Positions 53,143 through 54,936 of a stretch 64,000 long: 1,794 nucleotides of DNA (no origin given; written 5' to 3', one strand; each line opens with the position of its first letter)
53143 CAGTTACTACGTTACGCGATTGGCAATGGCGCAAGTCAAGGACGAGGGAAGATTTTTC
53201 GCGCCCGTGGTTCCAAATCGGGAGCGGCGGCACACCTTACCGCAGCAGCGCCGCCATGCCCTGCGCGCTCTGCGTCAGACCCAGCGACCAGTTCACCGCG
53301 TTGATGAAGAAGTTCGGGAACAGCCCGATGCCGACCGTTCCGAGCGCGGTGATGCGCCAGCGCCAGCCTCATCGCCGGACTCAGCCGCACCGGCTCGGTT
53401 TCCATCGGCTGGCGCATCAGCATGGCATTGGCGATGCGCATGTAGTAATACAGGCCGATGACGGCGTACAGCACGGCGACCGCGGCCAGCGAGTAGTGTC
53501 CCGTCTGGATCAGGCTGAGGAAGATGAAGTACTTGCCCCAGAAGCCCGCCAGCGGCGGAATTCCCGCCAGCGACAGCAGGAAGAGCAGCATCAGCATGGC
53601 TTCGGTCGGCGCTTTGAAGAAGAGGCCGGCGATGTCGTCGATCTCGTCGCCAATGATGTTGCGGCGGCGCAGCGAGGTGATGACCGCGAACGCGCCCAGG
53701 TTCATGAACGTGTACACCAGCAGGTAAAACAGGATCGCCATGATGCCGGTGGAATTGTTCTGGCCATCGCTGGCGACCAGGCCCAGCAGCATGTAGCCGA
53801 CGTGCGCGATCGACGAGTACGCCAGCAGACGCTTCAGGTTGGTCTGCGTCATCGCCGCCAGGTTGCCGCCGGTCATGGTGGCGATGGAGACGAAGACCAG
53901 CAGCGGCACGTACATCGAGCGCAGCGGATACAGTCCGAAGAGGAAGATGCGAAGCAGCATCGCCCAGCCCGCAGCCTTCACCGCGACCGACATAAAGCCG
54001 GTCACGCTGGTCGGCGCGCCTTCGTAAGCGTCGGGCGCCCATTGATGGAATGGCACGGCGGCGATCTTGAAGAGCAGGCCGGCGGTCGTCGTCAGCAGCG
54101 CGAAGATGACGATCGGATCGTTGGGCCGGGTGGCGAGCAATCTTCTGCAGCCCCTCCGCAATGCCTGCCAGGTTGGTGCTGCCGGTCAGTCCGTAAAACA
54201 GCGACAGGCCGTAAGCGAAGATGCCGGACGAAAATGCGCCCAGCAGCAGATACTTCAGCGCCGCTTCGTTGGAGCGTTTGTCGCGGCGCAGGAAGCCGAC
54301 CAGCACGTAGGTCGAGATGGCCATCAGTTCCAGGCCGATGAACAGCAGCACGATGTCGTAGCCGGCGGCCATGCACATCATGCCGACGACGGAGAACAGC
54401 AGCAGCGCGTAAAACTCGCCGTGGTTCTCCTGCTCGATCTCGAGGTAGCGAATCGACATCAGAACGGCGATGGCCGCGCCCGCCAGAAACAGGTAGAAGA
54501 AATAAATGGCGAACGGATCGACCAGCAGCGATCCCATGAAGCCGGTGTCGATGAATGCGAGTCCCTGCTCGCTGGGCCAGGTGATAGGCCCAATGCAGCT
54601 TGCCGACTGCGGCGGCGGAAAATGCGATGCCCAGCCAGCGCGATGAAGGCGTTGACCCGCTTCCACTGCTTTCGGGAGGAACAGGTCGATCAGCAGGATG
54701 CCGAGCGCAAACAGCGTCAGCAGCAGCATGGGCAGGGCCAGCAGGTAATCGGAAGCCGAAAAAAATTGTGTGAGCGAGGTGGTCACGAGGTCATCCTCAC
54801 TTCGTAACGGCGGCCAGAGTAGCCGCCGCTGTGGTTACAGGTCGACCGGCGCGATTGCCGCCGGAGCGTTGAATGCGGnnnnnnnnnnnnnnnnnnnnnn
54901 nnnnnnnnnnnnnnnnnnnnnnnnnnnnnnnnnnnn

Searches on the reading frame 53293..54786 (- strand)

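Call 60: search_protein_families(library=ncbifam, proteins=[window:53293-54786:-], max_evalue=1e-10)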
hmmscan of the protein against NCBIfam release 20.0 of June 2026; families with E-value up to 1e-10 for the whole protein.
window:53293-54786:- (497 aa): 18 families
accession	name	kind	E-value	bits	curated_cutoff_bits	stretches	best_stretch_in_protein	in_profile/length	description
TIGR01770.1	NDH_I_N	subfamily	1.4e-40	139.6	332.6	1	16-216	3-196/472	NADH-quinone oxidoreductase subunit NuoN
NF002701.0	PRK02504.1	equivalog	7.5e-39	133.6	569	1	80-215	67-203/513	NAD(P)H-quinone oxidoreductase subunit N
NF004446.0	PRK05777.2-4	equivalog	5.5e-36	124.7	590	1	12-217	9-205/502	NADH-quinone oxidoreductase subunit NuoN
NF004440.0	PRK05777.1-3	equivalog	1.2e-33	116.7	519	1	81-215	62-196/477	NADH-quinone oxidoreductase subunit NuoN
NF004442.0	PRK05777.1-5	equivalog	2.3e-32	112.6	523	1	79-215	63-199/483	NADH-quinone oxidoreductase subunit NuoN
NF004441.0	PRK05777.1-4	equivalog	4.9e-26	91.4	477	1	118-215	140-238/524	NADH-quinone oxidoreductase subunit NuoN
NF004443.0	PRK05777.2-1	equivalog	2.9e-25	89.4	626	1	84-209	69-195/506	NADH-quinone oxidoreductase subunit NuoN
NF004444.0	PRK05777.2-2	equivalog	2e-23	83.2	496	1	81-216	68-202/496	NADH-quinone oxidoreductase subunit NuoN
NF004439.0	PRK05777.1-1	equivalog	1.7e-19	70.1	531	1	87-215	67-195/485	NADH-quinone oxidoreductase subunit NuoN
NF004445.0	PRK05777.2-3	equivalog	7e-18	64.8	408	1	80-204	64-186/475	NADH-quinone oxidoreductase subunit NuoN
NF004447.0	PRK05777.2-5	equivalog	7.5e-16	58.2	547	1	117-213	90-186/458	NADH-quinone oxidoreductase subunit NuoN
NF006240.0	PRK08376.1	subfamily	5.6e-15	55.2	662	1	89-215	88-213/521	putative monovalent cation/H+ antiporter subunit D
NF006241.0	PRK08377.1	equivalog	1.6e-14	53.8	645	1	87-217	74-201/494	NADH dehydrogenase subunit N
NF009305.0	PRK12662.1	equivalog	3.1e-13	49.3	700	1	106-218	91-204/492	putative monovalent cation/H+ antiporter subunit D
NF005818.0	PRK07691.1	equivalog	1.7e-12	47.1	586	1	85-217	71-201/496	Na+/H+ antiporter subunit D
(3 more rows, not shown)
